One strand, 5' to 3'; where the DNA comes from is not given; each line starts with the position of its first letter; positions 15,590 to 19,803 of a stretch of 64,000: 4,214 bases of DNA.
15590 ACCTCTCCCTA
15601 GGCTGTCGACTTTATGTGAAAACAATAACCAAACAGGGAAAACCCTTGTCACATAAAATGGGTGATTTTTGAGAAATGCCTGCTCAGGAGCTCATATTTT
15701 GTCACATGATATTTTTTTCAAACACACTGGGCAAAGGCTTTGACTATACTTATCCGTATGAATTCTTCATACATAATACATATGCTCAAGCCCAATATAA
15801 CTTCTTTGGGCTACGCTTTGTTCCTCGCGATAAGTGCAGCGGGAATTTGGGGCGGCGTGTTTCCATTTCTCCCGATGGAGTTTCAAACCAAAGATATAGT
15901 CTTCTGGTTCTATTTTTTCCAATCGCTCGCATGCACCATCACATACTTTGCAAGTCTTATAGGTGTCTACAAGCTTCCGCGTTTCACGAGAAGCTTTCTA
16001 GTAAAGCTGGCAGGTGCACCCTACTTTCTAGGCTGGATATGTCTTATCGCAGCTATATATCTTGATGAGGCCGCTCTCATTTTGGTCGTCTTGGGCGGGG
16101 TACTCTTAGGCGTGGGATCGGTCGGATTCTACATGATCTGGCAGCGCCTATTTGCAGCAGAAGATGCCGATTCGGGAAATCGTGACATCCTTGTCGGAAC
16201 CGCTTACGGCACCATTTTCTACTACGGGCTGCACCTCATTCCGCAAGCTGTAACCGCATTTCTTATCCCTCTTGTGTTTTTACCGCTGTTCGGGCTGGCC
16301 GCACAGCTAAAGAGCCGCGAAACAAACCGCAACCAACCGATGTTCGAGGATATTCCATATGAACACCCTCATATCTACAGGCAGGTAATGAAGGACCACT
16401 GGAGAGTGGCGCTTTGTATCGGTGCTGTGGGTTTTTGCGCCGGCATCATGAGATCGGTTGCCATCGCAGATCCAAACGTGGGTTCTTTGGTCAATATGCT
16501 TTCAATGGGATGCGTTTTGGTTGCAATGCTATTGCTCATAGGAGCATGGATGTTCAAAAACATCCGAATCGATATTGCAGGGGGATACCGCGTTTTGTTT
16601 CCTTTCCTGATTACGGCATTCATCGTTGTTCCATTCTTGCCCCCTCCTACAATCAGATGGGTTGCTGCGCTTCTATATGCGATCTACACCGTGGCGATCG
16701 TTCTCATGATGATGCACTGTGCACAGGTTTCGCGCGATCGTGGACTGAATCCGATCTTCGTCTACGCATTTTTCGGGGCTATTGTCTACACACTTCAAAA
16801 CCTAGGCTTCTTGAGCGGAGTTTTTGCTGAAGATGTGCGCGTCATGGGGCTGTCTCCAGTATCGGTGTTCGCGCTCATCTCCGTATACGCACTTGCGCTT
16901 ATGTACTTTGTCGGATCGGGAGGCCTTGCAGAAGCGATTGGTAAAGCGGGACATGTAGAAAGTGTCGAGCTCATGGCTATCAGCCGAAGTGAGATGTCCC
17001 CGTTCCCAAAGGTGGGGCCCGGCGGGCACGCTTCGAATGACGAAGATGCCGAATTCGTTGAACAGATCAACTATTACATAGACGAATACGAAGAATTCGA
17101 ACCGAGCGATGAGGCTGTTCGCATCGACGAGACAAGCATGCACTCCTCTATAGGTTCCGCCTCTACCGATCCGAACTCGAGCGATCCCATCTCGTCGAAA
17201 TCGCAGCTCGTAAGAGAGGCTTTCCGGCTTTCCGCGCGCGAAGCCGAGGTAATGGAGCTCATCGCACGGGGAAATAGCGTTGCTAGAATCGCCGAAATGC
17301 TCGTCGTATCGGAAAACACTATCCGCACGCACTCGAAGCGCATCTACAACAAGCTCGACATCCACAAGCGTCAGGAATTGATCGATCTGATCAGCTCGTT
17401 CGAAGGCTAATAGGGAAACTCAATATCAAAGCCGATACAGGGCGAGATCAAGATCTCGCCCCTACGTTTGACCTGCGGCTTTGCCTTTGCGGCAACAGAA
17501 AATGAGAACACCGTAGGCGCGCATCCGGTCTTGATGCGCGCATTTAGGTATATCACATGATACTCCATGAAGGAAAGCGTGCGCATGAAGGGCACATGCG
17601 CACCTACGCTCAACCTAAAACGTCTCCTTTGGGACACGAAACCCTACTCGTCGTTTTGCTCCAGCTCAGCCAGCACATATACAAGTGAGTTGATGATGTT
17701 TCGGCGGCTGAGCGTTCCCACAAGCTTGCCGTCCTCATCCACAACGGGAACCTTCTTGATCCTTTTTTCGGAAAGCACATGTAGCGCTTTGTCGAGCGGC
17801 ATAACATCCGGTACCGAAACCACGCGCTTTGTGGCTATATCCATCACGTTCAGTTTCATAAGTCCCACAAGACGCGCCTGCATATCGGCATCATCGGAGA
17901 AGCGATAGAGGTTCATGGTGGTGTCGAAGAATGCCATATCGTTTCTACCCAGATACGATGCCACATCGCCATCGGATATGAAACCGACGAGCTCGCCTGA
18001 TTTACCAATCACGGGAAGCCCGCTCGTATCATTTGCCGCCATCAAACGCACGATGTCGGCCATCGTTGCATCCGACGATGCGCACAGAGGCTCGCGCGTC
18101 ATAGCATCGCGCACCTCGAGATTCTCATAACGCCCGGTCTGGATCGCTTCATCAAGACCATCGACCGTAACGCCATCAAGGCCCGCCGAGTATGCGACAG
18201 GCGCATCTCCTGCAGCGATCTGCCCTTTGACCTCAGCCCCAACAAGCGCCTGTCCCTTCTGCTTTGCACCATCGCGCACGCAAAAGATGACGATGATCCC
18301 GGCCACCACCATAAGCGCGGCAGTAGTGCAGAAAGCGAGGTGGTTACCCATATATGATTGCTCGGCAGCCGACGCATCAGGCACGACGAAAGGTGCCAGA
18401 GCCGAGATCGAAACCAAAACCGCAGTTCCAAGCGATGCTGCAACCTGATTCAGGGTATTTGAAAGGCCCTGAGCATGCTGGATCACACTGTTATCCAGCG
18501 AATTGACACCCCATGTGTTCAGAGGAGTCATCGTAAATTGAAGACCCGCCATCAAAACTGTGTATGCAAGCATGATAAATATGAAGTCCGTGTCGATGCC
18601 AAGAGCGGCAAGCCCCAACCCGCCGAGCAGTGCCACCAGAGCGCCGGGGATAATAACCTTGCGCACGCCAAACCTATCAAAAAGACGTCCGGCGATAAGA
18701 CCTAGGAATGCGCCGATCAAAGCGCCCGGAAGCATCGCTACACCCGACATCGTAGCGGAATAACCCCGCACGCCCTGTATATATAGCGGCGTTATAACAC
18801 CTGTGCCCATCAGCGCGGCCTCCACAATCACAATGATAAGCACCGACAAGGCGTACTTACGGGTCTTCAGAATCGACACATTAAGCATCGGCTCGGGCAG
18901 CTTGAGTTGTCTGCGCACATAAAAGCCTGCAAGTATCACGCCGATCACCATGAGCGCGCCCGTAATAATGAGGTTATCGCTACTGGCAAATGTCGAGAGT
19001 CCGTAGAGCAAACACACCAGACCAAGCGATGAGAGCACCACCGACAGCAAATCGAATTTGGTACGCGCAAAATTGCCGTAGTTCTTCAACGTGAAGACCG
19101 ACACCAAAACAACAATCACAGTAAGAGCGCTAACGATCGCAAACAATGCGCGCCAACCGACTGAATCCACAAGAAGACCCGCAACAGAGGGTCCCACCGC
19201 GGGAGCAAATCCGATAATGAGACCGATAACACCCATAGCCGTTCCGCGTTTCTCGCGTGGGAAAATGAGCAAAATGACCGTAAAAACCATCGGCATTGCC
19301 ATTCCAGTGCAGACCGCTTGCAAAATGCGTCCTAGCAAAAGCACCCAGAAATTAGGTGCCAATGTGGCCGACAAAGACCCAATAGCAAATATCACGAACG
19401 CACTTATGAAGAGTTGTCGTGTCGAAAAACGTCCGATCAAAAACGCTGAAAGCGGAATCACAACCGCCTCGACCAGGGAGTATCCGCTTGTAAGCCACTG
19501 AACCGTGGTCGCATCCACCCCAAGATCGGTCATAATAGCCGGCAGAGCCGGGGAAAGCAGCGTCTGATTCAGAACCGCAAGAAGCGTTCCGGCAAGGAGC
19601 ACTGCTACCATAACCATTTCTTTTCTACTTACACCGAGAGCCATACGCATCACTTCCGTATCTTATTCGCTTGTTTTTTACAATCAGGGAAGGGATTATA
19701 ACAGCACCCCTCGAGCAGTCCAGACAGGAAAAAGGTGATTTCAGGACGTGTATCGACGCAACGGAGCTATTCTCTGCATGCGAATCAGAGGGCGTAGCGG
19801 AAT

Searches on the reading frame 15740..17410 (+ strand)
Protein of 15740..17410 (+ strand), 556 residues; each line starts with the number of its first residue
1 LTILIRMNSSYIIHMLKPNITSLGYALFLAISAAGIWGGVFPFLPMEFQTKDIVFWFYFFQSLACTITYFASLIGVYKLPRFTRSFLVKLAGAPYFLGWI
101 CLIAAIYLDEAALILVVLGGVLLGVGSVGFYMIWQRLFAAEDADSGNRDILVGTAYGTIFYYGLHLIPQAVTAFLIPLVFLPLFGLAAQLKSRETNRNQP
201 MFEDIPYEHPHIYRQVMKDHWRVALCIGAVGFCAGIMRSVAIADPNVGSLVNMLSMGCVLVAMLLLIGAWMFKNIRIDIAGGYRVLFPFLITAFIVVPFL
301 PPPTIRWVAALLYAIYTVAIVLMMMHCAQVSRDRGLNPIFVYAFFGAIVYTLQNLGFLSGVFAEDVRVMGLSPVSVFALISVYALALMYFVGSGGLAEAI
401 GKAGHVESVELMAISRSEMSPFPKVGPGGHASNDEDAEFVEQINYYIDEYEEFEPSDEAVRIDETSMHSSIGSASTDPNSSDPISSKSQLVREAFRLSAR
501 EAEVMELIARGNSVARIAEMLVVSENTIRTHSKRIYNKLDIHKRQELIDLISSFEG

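Call 7: search_protein_families(library=pfam, proteins=[window:15740-17410:+])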
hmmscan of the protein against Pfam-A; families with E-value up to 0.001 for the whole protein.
window:15740-17410:+ (556 aa): 1 family
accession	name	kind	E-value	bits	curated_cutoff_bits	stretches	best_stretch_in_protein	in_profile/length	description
PF00196.25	GerE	-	6.7e-16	58.1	23.5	1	497-550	3-56/57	Bacterial regulatory proteins, luxR family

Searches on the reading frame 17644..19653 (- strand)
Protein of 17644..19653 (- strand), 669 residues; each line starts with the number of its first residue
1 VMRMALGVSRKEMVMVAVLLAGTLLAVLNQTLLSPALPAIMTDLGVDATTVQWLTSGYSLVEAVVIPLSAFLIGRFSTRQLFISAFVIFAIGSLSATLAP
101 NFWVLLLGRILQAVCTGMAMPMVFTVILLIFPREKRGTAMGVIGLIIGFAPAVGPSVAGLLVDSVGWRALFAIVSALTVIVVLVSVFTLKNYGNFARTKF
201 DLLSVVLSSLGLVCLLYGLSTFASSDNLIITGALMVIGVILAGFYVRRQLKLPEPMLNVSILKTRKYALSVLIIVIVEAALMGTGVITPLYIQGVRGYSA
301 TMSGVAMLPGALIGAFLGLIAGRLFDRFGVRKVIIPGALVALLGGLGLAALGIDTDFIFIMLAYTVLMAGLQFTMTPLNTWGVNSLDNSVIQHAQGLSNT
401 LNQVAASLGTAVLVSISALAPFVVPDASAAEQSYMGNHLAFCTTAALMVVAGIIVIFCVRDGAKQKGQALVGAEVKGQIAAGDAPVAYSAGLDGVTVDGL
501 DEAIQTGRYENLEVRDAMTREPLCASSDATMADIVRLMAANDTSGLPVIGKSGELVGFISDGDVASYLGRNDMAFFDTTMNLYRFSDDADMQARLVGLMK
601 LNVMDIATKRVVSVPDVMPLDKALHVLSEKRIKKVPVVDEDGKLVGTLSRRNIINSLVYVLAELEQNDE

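Call 7: search_protein_families(library=pfam, proteins=[window:17644-19653:-])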
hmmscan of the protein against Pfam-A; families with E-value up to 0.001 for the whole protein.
window:17644-19653:- (669 aa): 5 families
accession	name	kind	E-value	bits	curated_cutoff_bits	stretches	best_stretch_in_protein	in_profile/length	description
PF07690.21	MFS_1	-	1.6e-53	182.3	33.4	1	19-410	1-347/347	Major Facilitator Superfamily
PF00571.33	CBS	-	9.3e-27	93.6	24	2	603-657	1-55/57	CBS domain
PF12832.13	MFS_1_like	-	4.4e-08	33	25.2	1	41-172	239-372/373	MFS_1 like family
PF00083.30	Sugar_tr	-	4.5e-06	26.2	22.3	1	49-187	46-190/452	Sugar (and other) transporter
PF01306.25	LacY_symp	-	1e-05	25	24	1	51-194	261-405/413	LacY proton/sugar symporter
